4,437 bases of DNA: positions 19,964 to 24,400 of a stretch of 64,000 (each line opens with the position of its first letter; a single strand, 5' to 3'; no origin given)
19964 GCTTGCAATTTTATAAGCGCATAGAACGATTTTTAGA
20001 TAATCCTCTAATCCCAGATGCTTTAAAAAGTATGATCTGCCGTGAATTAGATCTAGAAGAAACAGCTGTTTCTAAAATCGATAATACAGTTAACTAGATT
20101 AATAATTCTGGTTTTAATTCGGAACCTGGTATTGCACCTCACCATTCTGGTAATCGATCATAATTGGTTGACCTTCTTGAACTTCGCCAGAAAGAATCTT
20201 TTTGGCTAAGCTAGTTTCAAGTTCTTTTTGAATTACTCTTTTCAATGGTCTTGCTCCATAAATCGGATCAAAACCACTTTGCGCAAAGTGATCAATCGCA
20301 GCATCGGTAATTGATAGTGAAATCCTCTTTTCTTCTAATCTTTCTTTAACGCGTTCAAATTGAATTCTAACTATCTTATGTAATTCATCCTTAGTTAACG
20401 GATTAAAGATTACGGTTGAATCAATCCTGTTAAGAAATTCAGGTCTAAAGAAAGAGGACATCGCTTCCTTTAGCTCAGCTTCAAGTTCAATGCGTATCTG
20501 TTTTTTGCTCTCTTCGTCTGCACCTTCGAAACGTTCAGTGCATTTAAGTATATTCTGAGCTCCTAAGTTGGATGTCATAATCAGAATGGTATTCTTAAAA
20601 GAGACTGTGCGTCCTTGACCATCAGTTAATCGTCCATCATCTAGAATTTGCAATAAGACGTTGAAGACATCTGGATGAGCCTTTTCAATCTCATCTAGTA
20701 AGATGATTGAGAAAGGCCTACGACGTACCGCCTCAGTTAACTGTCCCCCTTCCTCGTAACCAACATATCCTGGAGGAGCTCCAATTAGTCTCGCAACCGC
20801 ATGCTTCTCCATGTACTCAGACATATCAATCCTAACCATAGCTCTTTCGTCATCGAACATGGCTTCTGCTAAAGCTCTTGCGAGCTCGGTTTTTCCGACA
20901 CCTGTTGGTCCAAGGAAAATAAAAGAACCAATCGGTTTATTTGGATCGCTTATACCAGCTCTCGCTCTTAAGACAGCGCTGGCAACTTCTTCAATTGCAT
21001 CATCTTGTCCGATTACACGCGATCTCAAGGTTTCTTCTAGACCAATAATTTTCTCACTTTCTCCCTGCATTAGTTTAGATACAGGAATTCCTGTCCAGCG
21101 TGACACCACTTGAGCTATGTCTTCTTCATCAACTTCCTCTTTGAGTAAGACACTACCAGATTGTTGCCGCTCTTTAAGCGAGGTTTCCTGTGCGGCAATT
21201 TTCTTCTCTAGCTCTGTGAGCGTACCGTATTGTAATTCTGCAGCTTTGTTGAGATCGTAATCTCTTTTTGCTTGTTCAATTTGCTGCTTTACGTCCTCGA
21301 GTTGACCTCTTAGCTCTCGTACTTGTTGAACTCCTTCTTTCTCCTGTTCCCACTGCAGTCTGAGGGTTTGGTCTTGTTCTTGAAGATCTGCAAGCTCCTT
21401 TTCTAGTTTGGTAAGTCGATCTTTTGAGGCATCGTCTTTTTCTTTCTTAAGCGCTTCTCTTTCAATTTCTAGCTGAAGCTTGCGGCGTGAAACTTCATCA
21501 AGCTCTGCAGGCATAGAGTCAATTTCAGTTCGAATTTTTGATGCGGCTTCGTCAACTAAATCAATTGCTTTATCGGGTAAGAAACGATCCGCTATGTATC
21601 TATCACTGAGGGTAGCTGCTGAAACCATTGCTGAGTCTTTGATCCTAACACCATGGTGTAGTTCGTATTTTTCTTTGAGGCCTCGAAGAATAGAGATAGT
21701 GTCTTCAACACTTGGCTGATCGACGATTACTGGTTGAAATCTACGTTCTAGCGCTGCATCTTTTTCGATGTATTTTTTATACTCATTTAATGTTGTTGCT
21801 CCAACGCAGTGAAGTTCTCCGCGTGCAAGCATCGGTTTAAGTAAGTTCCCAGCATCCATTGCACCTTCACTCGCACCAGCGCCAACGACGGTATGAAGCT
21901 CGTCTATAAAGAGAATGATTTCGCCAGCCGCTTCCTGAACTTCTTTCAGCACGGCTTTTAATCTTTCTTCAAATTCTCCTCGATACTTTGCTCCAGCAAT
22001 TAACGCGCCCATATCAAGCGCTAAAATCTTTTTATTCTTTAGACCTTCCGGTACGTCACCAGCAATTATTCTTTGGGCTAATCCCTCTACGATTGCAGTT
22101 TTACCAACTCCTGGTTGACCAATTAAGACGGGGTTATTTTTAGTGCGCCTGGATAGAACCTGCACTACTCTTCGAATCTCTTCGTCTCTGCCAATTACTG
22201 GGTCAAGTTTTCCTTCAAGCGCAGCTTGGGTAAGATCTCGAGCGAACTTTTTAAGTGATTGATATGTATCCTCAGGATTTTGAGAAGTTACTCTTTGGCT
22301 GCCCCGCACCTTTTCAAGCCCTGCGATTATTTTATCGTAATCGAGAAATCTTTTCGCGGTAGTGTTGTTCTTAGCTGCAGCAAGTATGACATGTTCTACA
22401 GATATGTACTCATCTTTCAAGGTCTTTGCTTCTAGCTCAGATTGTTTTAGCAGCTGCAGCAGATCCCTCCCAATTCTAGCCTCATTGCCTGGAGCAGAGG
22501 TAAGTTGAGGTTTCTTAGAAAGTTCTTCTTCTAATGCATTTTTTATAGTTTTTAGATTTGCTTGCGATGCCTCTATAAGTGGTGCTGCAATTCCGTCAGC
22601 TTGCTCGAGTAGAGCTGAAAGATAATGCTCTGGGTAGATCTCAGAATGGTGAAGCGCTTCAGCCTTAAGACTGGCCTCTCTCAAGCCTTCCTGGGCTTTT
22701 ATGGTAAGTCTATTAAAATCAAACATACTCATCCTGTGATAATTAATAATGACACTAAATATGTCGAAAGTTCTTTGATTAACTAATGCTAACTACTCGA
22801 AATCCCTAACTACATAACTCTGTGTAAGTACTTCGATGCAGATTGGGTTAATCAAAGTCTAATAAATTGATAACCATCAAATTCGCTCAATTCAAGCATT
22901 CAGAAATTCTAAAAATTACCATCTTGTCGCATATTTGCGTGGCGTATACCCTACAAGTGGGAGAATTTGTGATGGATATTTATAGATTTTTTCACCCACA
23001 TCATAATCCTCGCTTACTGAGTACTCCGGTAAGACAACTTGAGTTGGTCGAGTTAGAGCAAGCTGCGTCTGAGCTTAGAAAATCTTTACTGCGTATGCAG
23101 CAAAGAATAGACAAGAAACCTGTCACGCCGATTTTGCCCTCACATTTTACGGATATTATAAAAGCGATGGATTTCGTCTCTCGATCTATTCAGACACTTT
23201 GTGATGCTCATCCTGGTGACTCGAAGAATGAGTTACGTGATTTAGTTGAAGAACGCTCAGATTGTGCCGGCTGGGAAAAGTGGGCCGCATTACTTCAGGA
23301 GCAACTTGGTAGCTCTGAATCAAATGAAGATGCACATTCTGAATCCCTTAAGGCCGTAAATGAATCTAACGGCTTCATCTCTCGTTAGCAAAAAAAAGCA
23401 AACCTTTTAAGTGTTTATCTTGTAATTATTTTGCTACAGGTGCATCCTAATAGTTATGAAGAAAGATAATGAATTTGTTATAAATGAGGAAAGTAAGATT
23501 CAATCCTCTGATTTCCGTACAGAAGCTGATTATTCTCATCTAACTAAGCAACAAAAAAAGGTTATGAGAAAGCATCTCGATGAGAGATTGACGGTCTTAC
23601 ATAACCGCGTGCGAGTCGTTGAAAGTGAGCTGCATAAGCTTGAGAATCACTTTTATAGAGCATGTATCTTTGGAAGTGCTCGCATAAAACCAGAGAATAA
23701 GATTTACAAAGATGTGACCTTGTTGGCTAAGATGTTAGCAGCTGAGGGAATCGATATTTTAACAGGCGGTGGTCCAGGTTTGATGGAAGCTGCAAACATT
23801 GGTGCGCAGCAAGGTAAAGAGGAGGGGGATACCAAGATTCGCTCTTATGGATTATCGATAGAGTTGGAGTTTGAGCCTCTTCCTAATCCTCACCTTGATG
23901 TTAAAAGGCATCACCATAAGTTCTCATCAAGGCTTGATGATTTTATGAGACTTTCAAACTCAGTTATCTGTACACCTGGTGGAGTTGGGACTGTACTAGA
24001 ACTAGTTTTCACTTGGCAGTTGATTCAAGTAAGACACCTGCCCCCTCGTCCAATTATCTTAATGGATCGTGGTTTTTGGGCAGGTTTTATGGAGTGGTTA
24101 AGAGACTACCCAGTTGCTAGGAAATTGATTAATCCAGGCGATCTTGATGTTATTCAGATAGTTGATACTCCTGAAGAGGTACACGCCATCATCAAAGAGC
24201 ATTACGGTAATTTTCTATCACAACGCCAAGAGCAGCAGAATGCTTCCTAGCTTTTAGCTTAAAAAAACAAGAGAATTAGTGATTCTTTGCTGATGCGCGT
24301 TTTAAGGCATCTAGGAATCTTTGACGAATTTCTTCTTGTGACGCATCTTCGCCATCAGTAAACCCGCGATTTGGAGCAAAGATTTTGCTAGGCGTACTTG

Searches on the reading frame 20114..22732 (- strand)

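Call 51: search_protein_families(library=pfam, proteins=[window:20114-22732:-], max_evalue=0.00001)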
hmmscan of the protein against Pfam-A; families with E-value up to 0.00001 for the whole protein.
window:20114-22732:- (872 aa): 13 families
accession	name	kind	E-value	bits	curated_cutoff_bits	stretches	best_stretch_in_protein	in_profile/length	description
PF07724.20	AAA_2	-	2.5e-73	246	27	1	599-772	1-165/166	AAA domain (Cdc48 subfamily)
PF17871.7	AAA_lid_9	-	7.2e-33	113.1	22.8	1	341-443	1-103/104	AAA lid domain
PF10431.15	ClpB_D2-small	-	1e-28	99.6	21.9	1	779-858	1-80/81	C-terminal, D2-small domain, of ClpB protein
PF00004.35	AAA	-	6e-26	91.9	21.2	2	202-315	2-110/131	ATPase family associated with various cellular activities (AAA)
PF07728.20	AAA_5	-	1.3e-20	74.3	22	1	604-724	2-124/139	AAA domain (dynein-related subfamily)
PF02861.25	Clp_N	-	1.9e-19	70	20.7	1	24-71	5-52/53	Clp amino terminal domain, pathogenicity island component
PF13401.12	AAA_22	-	8.6e-12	45.9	27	0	603-699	7-110/130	AAA domain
PF13191.12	AAA_16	-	1.6e-11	45.4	32.6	1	179-224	2-50/167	AAA ATPase domain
PF00158.32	Sigma54_activat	-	8.4e-09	35.8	20.2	1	603-719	24-140/168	Sigma-54 interaction domain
PF01637.24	ATPase_2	-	5e-08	33.5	33.2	0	182-286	4-126/225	ATPase domain predominantly from Archaea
PF20720.3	nSTAND3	-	6.5e-08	32.9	27.2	0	605-644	21-60/155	Novel STAND NTPase 3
PF13173.12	AAA_14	-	2.8e-07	31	27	0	605-700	6-88/129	AAA domain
PF01695.23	IstB_IS21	-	5.8e-07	29.7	24.1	0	196-263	90-153/238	IstB-like ATP binding protein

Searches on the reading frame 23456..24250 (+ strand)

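Call 51: search_protein_families(library=pfam, proteins=[window:23456-24250:+], max_evalue=0.00001)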
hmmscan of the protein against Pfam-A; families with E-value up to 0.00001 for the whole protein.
window:23456-24250:+ (264 aa): 2 families
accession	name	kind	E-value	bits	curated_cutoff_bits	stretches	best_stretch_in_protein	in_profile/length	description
PF03641.19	Lysine_decarbox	-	2e-17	64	27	1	110-244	1-129/131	Possible lysine decarboxylase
PF18306.6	LDcluster4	-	6.5e-08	32.8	26.3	0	70-119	5-53/151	SLOG cluster4 family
